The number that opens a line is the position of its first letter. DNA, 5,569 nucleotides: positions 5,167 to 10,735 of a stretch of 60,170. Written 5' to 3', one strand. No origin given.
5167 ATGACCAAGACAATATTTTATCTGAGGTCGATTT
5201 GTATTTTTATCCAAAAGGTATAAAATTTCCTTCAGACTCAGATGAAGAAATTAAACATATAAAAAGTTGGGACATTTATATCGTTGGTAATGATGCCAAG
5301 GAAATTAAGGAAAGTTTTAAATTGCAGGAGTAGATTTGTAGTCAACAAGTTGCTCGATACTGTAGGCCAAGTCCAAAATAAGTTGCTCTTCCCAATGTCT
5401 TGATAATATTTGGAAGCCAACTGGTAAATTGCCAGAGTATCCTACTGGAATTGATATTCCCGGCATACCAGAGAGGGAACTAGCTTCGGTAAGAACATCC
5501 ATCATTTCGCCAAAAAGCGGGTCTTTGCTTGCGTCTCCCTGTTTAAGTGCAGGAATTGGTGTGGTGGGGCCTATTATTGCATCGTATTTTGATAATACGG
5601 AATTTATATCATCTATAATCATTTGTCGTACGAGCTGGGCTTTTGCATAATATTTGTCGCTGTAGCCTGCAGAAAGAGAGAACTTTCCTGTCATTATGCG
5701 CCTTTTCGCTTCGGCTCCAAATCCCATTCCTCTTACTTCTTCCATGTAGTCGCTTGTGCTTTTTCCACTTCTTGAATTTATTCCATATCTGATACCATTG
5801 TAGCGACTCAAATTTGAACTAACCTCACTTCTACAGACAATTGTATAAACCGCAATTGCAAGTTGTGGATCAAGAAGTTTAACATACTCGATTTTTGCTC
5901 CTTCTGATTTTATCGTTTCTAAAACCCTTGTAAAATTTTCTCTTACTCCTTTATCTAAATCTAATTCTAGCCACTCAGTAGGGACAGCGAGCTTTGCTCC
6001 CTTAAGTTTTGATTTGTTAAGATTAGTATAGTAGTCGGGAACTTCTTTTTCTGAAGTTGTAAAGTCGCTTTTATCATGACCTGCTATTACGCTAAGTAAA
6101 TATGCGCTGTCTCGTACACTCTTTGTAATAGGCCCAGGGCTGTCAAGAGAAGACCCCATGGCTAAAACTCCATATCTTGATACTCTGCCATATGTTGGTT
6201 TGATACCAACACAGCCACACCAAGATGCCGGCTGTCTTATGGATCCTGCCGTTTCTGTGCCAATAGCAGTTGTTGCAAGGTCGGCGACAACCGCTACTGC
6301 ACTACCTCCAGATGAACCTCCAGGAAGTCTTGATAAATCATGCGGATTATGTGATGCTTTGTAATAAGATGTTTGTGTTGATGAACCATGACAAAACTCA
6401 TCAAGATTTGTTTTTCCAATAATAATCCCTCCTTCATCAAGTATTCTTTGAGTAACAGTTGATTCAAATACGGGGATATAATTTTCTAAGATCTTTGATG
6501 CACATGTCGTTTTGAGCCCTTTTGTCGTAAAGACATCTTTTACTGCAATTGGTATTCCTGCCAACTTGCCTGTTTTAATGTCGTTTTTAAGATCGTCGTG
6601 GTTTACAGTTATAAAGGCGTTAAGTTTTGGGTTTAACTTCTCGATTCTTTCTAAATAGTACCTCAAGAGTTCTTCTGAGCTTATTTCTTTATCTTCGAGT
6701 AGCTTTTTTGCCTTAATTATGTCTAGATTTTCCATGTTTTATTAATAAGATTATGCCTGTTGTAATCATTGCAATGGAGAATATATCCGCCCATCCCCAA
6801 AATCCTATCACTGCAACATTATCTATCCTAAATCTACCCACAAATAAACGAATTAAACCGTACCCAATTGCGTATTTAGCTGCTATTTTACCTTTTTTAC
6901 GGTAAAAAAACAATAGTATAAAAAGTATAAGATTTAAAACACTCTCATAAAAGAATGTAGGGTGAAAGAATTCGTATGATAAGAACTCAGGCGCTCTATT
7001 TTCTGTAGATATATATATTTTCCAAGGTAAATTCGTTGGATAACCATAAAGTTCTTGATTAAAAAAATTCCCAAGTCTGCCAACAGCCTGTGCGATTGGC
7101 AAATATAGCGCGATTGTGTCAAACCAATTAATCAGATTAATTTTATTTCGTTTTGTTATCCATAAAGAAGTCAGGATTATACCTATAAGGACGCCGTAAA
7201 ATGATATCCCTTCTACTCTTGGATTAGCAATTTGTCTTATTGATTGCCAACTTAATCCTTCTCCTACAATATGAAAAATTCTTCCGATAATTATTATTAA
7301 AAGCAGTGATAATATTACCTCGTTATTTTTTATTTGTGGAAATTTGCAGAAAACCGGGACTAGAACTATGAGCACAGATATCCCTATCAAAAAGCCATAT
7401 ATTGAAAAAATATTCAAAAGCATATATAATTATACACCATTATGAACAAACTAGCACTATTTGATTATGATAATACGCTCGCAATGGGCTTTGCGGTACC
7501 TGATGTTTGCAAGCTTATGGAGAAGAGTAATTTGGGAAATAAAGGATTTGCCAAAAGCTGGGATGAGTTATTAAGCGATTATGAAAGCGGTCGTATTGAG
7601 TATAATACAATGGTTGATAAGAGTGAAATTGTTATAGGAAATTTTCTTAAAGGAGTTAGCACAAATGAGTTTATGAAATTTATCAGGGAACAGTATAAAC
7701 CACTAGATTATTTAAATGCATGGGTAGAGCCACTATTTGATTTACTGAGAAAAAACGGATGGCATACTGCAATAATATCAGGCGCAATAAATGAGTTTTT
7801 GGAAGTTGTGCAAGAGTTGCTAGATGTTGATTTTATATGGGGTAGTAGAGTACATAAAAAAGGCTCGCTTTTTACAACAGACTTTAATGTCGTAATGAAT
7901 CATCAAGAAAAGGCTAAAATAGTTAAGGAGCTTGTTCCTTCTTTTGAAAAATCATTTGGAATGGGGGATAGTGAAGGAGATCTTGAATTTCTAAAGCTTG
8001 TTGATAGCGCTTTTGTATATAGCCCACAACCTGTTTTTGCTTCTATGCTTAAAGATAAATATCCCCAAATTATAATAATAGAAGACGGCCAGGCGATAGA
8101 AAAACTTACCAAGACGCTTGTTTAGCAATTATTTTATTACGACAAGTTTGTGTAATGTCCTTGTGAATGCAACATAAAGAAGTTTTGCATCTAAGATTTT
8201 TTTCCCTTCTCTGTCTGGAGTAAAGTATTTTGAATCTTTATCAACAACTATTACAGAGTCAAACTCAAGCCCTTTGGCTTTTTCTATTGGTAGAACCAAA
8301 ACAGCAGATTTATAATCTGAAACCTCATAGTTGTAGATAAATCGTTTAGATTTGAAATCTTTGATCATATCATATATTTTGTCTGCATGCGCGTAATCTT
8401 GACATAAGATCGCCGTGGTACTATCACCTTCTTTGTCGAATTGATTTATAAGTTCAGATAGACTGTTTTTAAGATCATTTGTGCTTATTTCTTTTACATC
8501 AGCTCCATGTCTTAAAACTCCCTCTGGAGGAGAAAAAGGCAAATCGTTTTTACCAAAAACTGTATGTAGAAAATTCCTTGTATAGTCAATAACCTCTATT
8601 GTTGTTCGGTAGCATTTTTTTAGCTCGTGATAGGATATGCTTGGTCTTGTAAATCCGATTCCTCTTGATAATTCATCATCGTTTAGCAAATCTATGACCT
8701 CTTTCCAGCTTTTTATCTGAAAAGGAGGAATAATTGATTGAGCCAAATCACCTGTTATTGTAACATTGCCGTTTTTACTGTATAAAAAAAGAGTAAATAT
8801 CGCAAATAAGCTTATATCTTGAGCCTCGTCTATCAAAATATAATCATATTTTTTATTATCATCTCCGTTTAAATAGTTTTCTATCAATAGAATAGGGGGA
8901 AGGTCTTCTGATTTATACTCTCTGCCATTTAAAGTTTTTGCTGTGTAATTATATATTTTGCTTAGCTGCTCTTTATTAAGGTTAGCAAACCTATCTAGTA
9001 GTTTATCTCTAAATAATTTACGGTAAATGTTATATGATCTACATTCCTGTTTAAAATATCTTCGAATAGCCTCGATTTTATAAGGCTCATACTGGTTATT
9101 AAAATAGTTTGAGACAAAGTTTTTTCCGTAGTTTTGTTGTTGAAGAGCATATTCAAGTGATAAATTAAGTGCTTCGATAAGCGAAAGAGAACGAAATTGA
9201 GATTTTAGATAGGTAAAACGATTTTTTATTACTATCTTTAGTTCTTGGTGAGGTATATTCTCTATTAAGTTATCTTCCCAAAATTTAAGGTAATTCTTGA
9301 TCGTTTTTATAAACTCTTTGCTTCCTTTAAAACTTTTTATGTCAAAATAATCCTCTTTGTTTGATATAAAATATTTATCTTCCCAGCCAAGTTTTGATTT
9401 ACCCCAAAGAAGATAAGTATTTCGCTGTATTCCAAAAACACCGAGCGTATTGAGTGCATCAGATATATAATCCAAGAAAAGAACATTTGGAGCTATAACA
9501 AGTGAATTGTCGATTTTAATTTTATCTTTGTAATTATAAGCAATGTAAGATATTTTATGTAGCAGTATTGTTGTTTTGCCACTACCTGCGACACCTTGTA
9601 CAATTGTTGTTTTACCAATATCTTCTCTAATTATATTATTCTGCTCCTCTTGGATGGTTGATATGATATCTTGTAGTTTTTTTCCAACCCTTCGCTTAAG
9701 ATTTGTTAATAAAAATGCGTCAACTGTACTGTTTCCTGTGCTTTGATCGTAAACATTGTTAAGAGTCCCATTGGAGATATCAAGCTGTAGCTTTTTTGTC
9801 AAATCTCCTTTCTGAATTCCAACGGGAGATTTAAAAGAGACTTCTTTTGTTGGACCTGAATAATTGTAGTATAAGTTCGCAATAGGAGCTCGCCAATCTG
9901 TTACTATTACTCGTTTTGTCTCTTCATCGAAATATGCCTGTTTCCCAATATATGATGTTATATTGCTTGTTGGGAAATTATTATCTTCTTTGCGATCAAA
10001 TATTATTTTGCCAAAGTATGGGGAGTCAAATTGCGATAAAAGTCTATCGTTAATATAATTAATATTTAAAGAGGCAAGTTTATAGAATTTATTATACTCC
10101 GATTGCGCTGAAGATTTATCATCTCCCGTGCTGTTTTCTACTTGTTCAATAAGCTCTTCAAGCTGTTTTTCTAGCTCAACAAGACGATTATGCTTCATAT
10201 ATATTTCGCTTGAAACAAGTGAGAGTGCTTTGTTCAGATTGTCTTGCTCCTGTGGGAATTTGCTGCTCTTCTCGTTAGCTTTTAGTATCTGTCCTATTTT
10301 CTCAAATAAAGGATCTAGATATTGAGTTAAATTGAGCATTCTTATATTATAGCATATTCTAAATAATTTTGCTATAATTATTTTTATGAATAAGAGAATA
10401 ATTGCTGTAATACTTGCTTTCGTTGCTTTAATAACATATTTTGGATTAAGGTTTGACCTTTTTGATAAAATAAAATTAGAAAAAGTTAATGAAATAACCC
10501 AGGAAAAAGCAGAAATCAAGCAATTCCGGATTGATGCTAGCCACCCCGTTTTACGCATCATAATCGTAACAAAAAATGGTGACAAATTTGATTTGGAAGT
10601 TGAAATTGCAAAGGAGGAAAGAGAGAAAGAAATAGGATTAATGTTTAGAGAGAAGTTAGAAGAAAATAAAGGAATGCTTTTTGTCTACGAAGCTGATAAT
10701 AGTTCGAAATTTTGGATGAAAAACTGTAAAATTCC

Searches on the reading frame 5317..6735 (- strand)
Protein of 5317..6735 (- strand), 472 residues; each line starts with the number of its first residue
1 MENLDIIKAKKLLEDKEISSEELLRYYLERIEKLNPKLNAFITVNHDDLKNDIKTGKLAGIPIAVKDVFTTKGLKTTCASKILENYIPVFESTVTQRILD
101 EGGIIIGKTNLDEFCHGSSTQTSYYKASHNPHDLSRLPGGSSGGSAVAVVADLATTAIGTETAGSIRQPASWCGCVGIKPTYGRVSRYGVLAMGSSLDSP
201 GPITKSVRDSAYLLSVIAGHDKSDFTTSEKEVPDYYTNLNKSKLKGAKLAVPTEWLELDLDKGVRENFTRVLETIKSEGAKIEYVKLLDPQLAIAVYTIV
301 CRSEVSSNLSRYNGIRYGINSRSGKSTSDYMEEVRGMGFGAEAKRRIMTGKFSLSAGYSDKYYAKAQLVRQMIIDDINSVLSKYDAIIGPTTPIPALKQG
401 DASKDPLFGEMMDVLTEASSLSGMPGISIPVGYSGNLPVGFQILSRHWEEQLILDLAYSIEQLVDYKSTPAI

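Call 76: search_protein_families(library=pfam, proteins=[window:5317-6735:-], max_evalue=0.001)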
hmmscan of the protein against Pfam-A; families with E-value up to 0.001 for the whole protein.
window:5317-6735:- (472 aa): 1 family
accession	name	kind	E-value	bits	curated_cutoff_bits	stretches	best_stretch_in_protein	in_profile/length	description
PF01425.27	Amidase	-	5.2e-124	415.1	27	1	22-454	1-445/445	Amidase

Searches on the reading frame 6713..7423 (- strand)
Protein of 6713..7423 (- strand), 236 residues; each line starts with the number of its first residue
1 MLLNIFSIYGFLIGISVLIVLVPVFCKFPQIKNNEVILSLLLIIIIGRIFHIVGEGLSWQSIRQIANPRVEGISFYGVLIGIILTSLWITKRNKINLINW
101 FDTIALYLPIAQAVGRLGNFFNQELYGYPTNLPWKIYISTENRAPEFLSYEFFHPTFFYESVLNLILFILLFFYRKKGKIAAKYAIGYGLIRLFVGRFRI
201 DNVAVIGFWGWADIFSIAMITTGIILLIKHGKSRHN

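Call 76: search_protein_families(library=pfam, proteins=[window:6713-7423:-], max_evalue=0.001)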
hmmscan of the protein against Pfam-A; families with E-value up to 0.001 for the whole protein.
window:6713-7423:- (236 aa): 1 family
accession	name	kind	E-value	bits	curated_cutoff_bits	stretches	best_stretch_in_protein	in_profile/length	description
PF01790.23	LGT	-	1.6e-43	149.3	24.9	1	8-228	13-239/240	Prolipoprotein diacylglyceryl transferase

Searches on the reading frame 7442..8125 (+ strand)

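Call 76: search_protein_families(library=pfam, proteins=[window:7442-8125:+], max_evalue=0.001)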
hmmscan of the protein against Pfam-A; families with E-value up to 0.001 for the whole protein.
window:7442-8125:+ (227 aa): 2 families
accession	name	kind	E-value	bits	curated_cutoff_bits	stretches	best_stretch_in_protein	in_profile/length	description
PF12710.13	HAD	-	5.1e-12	47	27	1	5-185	1-189/189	haloacid dehalogenase-like hydrolase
PF00702.32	Hydrolase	-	1.7e-05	25.7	26.4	1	3-186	2-189/191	haloacid dehalogenase-like hydrolase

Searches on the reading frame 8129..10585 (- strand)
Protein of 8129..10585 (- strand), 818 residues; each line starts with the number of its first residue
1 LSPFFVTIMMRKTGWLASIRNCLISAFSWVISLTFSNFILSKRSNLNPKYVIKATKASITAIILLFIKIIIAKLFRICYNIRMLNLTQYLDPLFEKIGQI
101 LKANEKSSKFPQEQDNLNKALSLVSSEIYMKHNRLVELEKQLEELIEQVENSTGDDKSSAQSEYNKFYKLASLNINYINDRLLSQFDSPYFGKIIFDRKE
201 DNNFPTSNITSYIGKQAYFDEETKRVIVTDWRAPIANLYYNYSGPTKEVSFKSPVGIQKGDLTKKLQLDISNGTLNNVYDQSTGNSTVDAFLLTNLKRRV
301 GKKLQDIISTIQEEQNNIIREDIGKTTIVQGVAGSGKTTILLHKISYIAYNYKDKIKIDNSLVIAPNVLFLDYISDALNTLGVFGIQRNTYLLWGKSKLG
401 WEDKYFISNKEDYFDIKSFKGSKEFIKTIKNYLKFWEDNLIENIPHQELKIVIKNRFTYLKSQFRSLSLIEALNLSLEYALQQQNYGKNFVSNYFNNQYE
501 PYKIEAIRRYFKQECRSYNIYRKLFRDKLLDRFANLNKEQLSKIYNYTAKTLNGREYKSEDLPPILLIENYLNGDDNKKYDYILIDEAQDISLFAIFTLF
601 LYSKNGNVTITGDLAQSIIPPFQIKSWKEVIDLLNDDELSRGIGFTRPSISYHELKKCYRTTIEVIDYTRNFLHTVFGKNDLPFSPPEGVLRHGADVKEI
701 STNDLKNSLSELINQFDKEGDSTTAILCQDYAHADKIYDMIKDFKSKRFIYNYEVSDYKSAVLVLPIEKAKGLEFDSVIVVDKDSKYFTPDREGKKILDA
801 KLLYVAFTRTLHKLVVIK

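Call 77: search_protein_families(library=pfam, proteins=[window:8129-10585:-], max_evalue=0.001)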
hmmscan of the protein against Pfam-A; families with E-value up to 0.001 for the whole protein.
window:8129-10585:- (818 aa): 7 families
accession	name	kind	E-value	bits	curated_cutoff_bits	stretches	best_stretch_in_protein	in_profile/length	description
PF13538.12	UvrD_C_2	-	2.3e-08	34.2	27.4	1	762-817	2-52/52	UvrD-like helicase C-terminal domain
PF00580.27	UvrD-helicase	-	3e-08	34.1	23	1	453-618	100-252/271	UvrD/REP helicase N-terminal domain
PF13245.12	AAA_19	-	1.9e-07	31.8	25.1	0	571-618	82-130/134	AAA domain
PF13361.12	UvrD_C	-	3.8e-07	30.3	25.6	1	755-817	280-346/350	UvrD-like helicase C-terminal domain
PF01443.25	Viral_helicase1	-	1.3e-06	28.8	21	0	327-346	1-20/228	Viral superfamily 1 RNA helicase core domain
PF13173.12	AAA_14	-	0.00062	20.2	27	0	555-613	43-98/129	AAA domain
PF09848.15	SLFN-g3_helicase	-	0.00085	19.1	24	0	326-348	3-25/354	Schlafen group 3, DNA/RNA helicase domain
